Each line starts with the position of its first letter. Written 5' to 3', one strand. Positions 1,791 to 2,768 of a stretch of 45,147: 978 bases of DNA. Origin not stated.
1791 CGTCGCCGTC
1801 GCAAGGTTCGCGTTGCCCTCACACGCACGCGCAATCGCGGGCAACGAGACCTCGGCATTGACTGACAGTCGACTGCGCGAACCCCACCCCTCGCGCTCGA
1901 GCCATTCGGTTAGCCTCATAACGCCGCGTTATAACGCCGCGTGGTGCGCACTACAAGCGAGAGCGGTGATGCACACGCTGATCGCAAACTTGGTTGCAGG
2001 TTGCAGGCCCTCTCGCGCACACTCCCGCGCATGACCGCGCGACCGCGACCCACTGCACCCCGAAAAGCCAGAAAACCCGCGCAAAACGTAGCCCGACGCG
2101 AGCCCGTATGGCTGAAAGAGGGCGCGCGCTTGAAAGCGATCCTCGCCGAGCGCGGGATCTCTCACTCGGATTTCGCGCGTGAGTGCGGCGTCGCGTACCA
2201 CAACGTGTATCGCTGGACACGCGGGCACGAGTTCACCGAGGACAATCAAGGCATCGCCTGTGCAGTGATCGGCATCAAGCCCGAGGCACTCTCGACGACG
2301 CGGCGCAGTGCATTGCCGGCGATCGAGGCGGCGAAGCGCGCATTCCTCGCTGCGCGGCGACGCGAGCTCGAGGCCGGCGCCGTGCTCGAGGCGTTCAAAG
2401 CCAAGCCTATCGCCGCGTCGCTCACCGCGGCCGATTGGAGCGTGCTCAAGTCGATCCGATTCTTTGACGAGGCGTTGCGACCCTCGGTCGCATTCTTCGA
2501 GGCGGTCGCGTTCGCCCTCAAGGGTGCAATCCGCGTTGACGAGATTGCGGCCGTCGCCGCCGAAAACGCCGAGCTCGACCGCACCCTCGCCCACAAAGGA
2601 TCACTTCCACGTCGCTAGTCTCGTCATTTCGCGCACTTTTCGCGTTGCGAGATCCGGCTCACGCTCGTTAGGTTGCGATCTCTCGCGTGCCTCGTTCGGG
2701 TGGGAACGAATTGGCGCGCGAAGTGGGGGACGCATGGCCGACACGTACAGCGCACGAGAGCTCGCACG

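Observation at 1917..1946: Genetic switch: divergent HTH genes whose starts flank one 30-bp palindrome with a shared palindromic -10 (TTATAA)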

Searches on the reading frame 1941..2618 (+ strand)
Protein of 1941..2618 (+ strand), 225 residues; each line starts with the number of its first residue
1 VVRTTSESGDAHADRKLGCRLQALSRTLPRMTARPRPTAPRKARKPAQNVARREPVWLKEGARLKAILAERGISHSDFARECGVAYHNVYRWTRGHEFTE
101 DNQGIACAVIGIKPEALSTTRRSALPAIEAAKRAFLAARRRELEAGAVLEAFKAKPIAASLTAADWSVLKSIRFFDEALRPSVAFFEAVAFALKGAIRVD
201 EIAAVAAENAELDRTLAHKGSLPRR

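Call 8: search_protein_families(library=pfam, max_evalue=0.01, proteins=[window:1941-2618:+])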
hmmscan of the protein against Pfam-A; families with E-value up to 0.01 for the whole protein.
window:1941-2618:+ (225 aa): 4 families
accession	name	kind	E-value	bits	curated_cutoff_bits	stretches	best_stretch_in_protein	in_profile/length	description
PF13443.12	HTH_26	-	0.00018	22.2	22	1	63-95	1-33/63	Cro/C1-type HTH DNA-binding domain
PF13022.12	HTH_Tnp_1_2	-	0.0017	18.9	27.9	1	59-103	10-57/122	Helix-turn-helix of insertion element transposase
PF01527.26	HTH_Tnp_1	-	0.0025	18.5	24.1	0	69-97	20-48/75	Transposase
PF13384.12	HTH_23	-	0.0098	16.1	24.6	0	59-94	3-39/50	Homeodomain-like domain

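Call 9: search_protein_families(library=phrogs, max_evalue=0.01, proteins=[window:1941-2618:+])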
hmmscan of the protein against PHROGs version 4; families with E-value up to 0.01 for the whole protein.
window:1941-2618:+ (225 aa): 4 families
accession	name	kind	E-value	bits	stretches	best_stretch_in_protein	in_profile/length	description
phrog_4779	-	transcription regulation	1.1e-05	26.8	1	61-103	4-46/98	transcriptional regulator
phrog_925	-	DNA, RNA and nucleotide metabolism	5.6e-05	23.8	1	61-116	6-62/67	HTH DNA binding protein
phrog_2328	-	transcription regulation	0.00026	21.8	1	59-97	15-53/128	transcriptional repressor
phrog_8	-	transcription regulation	0.00097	19.7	1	61-95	78-112/346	transcriptional regulator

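Call 14: find_homologous_proteins(query=window:1941-2615:+, max_evalue=0.001)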
Query window:1941-2615:+ (225 aa): 12 proteins with E <= 0.001 among 2942 candidates.
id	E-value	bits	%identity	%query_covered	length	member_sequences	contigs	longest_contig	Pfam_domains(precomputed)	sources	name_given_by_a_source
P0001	1.3e-95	337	100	72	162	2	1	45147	-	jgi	jgi:hypothetical protein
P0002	8.3e-72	259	68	88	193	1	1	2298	-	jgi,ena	-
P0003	6.1e-48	181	50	86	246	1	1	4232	-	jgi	jgi:hypothetical protein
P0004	1.4e-43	167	52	81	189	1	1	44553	-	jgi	jgi:hypothetical protein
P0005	2.4e-42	163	49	87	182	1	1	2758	-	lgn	-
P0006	8.5e-40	155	53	76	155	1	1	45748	-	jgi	jgi:hypothetical protein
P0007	2.2e-39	154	49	85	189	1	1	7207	-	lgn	-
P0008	3.2e-39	153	51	77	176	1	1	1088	-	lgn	-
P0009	4.0e-38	149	51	84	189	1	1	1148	-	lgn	-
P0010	3.7e-37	146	49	77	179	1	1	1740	-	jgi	jgi:hypothetical protein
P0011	7.3e-20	90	38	74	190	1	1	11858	-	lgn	-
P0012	3.3e-19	88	39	70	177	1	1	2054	-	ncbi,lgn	-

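Call 15: find_related_loci(query=window:2031-2615:+, collection=viral_contigs, flank=5000)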
Query window:2031-2615:+ (195 aa) in viral_contigs; peptide patterns used: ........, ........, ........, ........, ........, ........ (x = any residue, [..] = any of these).
10 stretches matched a pattern, but none encodes a relative of the query by tblastn (E <= 1e-3).

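Call 17: find_encoding_contigs(protein=P0004, flank=6000, max_places=3)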
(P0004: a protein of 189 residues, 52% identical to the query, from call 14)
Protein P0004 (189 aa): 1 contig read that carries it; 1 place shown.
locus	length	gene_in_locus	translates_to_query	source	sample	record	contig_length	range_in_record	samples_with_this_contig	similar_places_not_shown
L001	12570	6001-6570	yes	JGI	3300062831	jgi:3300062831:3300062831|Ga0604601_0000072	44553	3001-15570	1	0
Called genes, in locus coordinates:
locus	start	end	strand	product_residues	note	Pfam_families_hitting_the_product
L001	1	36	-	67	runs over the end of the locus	-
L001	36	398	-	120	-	-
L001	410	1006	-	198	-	-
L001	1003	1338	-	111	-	-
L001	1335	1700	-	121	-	-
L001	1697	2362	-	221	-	-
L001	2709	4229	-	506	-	PF00772:DnaB, PF13481:AAA_25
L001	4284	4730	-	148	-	-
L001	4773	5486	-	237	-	PF01555:N6_N4_Mtase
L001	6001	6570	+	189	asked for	-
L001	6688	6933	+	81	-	-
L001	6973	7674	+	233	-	-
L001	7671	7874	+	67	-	-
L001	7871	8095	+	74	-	-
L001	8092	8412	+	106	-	-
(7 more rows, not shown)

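Call 18: find_encoding_contigs(protein=P0006, flank=6000, max_places=3)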
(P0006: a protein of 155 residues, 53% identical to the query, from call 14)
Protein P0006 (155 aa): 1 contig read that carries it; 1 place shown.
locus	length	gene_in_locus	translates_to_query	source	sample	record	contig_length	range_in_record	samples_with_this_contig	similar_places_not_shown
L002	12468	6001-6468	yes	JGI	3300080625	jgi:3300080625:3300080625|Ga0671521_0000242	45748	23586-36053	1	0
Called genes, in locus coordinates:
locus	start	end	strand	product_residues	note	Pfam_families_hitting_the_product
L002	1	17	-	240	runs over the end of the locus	-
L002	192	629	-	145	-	-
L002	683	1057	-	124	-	-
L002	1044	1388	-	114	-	-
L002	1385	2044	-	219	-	-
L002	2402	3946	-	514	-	PF00772:DnaB, PF06745:ATPase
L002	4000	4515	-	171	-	-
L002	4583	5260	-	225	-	PF01555:N6_N4_Mtase (weak)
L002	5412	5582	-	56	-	-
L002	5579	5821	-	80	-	-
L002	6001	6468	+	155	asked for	-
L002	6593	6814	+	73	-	-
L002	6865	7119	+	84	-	-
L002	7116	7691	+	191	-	-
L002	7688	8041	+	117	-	-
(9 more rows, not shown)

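Call 19: find_encoding_contigs(protein=P0002, flank=6000, max_places=3)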
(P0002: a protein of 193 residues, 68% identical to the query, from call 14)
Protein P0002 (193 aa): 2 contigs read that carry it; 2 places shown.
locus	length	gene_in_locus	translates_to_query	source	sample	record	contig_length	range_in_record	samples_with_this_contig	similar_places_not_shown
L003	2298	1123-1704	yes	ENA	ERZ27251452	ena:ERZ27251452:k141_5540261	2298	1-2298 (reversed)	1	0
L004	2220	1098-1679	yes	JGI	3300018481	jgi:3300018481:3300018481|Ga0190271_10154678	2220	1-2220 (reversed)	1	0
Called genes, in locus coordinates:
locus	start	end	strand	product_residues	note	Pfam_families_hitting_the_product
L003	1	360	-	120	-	?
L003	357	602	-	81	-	PF07463:NUMOD4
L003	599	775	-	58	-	-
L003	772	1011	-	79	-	-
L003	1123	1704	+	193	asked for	-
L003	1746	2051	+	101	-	-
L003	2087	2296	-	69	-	?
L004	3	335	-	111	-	?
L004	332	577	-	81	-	PF07463:NUMOD4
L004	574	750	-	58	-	-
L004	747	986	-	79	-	-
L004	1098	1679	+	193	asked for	-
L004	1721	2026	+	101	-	-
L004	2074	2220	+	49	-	?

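Call 25: find_encoding_contigs(protein=P0011, flank=6000, max_places=2)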
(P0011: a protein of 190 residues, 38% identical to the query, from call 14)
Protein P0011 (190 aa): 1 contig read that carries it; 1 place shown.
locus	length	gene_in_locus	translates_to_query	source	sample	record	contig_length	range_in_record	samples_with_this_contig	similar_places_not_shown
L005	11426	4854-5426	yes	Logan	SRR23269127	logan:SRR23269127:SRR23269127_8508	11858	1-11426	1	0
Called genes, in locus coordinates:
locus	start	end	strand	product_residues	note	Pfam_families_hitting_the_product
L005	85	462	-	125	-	-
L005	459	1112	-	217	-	-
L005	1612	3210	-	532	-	PF06745:ATPase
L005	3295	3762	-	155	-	-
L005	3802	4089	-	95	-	-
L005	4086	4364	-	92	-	-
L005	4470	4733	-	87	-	-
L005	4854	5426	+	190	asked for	-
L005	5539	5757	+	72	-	-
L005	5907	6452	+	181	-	-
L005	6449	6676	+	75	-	-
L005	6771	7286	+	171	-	-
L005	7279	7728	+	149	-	PF24963:DUF7768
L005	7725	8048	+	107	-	-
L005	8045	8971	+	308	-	PF12684:DUF3799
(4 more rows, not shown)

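Call 26: find_encoding_contigs(protein=P0007, flank=6000, max_places=2)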
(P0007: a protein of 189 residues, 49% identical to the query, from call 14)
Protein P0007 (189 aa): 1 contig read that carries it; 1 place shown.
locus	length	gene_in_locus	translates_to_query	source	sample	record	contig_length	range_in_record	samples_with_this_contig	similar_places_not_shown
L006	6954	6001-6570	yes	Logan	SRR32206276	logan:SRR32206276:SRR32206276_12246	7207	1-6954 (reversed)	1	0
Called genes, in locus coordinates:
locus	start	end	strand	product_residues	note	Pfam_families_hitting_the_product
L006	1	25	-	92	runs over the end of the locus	?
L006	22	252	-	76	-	-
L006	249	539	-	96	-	-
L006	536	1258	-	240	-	-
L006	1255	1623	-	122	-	-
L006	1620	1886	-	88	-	-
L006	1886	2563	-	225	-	-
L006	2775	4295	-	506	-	PF00772:DnaB, PF13481:AAA_25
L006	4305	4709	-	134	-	-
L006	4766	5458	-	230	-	PF01555:N6_N4_Mtase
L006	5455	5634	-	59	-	-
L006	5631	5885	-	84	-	-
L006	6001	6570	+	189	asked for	-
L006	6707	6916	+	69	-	-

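Call 27: find_encoding_contigs(protein=P0003, flank=6000, max_places=2)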
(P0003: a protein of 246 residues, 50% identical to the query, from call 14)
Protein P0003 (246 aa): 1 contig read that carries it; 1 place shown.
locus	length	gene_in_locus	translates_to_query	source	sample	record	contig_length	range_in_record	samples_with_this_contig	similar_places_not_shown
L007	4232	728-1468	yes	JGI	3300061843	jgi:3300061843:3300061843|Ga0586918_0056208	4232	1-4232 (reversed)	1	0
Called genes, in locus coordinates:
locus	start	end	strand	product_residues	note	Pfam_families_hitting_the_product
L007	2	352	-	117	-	?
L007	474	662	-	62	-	-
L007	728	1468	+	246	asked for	-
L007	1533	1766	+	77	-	-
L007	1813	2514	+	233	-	-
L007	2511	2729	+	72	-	-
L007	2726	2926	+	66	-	-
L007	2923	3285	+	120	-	PF24963:DUF7768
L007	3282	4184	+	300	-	PF12684:DUF3799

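Call 29: find_related_loci(query=A1, collection=genome_contigs, flank=8000)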
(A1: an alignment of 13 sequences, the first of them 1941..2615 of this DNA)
Query A1 (225 aa) in genome_contigs; peptide patterns used: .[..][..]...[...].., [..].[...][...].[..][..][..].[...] (x = any residue, [..] = any of these).
600 stretches matched a pattern, but none encodes a relative of the query by tblastn (E <= 1e-3).
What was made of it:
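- On Phage-plasmid (extrachromosomal prophage): No relative was found in 185,579 species genomes (call 29).
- Tried and rejected: HTH family in 185,579 species genomes: nothing (call 29).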

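Call 39: search_solved_structures(query=A1, max_evalue=1)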
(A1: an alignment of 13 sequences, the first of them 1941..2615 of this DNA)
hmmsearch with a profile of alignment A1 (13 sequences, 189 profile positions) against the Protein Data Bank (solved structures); distinct sequences matched with E-value up to 1: 3.
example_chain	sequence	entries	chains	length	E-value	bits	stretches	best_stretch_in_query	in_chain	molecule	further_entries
8umf_A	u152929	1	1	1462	0.42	13.8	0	25-127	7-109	Cas9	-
3h0u_A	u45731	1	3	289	0.69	13.1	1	33-96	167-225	Putative enoyl-CoA hydratase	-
5i41_B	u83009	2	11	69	0.75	13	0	44-72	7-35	Chromosome-anchoring protein RacA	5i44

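Call 53: predict_structure(alignment_id=A2)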
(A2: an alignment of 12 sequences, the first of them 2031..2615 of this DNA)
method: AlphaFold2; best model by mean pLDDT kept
length: 195 residues; sequences in the alignment: 12
mean_pLDDT: 84.4   pTM: 0.54
mean pLDDT of the five models: 84.4, 81.5, 78.2, 78.1, 77.9
residues with pLDDT >= 90: 97; 70-90: 61; 50-70: 36; < 50: 1
segments of 3 or more residues with pLDDT < 50: none
pLDDT, mean of each block of 10 residues (from residue 1): 64 56 77 96 96 94 92 92 85 70 84 91 95 96 85 93 92 85 74 60
secondary structure, 60 per line:
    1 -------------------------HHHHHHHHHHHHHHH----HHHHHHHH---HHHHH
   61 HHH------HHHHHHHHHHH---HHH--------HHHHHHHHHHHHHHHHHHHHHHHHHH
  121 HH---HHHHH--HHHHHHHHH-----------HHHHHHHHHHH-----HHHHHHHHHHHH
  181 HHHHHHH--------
elements in order: H26-40 H45-52 H56-63 H70-80 H95-122 H126-130 H133-141 H153-163 H169-187

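Call 57: fold_search(model_id=the predicted structure, library=pdb)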
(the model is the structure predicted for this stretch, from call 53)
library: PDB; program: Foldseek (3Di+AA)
matches with E <= 10: 440; with E <= 0.001: 0
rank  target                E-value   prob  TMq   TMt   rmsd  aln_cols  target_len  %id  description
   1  6jq1_B                1.2e-02  1.00  0.29  0.43  14.4       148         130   16  Crystal Structure of DdrO from Deinococcus geothermalis (released 2019-08-28)
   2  6jq1_A                1.2e-02  1.00  0.29  0.43  14.3       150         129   17  Crystal Structure of DdrO from Deinococcus geothermalis (released 2019-08-28)
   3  3f52_A                1.8e-02  1.00  0.31  0.74   1.5        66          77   21  Crystal structure of the clp gene regulator ClgR from C. glutamicum (released 2008-11-18)
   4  3kz3_A                2.0e-02  1.00  0.29  0.63   3.4        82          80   23  A structure of a lambda repressor fragment mutant (released 2010-02-23)
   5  2b5a_B                2.4e-02  1.00  0.31  0.76   1.3        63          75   24  C.BclI, Control Element of the BclI Restriction-Modification System (released 2006-01-03)
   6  6rnx_A                2.4e-02  1.00  0.30  0.46  14.3       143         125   17  Crystal structure of the essential repressor DdrO from radiation-resistant Deinococcus bacteria (Deinococcus deserti) (released 2019-10-09)
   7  2b5a_A                2.5e-02  1.00  0.31  0.74   1.2        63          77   24  C.BclI, Control Element of the BclI Restriction-Modification System (released 2006-01-03)
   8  1zz9_A                2.5e-02  1.00  0.31  0.32   1.5        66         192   23  Crystal Structure of FeII HppE (released 2005-07-26)
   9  1y7y_B                2.6e-02  1.00  0.30  0.84   1.2        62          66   24  High-resolution crystal structure of the restriction-modification controller protein C.AhdI from Aeromonas hydrophila (released 2005-02-22)
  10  1zz6_A                2.6e-02  1.00  0.31  0.33   1.5        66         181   23  Crystal Structure of Apo-HppE (released 2005-07-26)
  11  1zz8_A                2.6e-02  1.00  0.30  0.31   1.5        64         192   23  Crystal Structure of FeII HppE in Complex with Substrate Form 2 (released 2005-07-26)
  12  1lli_A                2.6e-02  1.00  0.30  0.62   4.3        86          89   20  THE CRYSTAL STRUCTURE OF A MUTANT PROTEIN WITH ALTERED BUT IMPROVED HYDROPHOBIC CORE PACKING (released 1994-08-31)
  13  3vk0_B                2.7e-02  1.00  0.32  0.68   2.2        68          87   18  Crystal Structure of hypothetical transcription factor NHTF from Neisseria (released 2012-03-14)
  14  1zzc_B                2.9e-02  1.00  0.31  0.34   1.5        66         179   23  Crystal Structure of CoII HppE in Complex with Tris Buffer (released 2005-07-26)
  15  1y9q                  3.0e-02  1.00  0.30  0.33   1.4        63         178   19  Crystal Structure of HTH_3 family Transcriptional Regulator from Vibrio cholerae (released 2005-01-04)
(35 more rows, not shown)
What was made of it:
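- On Lambda-type CI/Cro genetic switch: Foldseek matches the lambda cI N-terminal domain, ClgR and C-proteins (call 57).
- Closest known: Controller. Same: The closest structural matches of the HTH domain include C.BclI and C.AhdI (call 57).
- Its N-terminal domain superposes on ClgR, C.BclI, C.AhdI and the lambda cI N-terminal domain at 1.2-1.5 A over about 65 residues (calls 53, 57).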

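Call 58: list_cluster_members(proteins=[P0012, P0001])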
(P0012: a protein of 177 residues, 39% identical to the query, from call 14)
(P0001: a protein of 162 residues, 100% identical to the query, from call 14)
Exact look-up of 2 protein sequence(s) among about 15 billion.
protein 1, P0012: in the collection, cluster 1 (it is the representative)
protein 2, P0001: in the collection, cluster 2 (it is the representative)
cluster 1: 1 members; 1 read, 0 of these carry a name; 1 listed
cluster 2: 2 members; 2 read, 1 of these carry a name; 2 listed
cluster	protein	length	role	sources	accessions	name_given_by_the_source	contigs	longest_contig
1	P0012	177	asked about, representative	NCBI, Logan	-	-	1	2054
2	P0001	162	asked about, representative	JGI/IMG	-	hypothetical protein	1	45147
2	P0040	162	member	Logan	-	-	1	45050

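Call 71: find_encoding_contigs(protein=P0005, flank=3000, max_places=1)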
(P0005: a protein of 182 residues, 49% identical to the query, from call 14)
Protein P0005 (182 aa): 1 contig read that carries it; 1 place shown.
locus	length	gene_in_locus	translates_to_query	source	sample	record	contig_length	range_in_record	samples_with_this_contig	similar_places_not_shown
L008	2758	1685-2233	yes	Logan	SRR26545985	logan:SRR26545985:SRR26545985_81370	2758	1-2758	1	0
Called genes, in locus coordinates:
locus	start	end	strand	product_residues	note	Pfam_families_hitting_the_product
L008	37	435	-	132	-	-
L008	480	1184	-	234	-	PF01555:N6_N4_Mtase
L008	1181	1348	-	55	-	-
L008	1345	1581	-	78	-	-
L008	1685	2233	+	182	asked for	-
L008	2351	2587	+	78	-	-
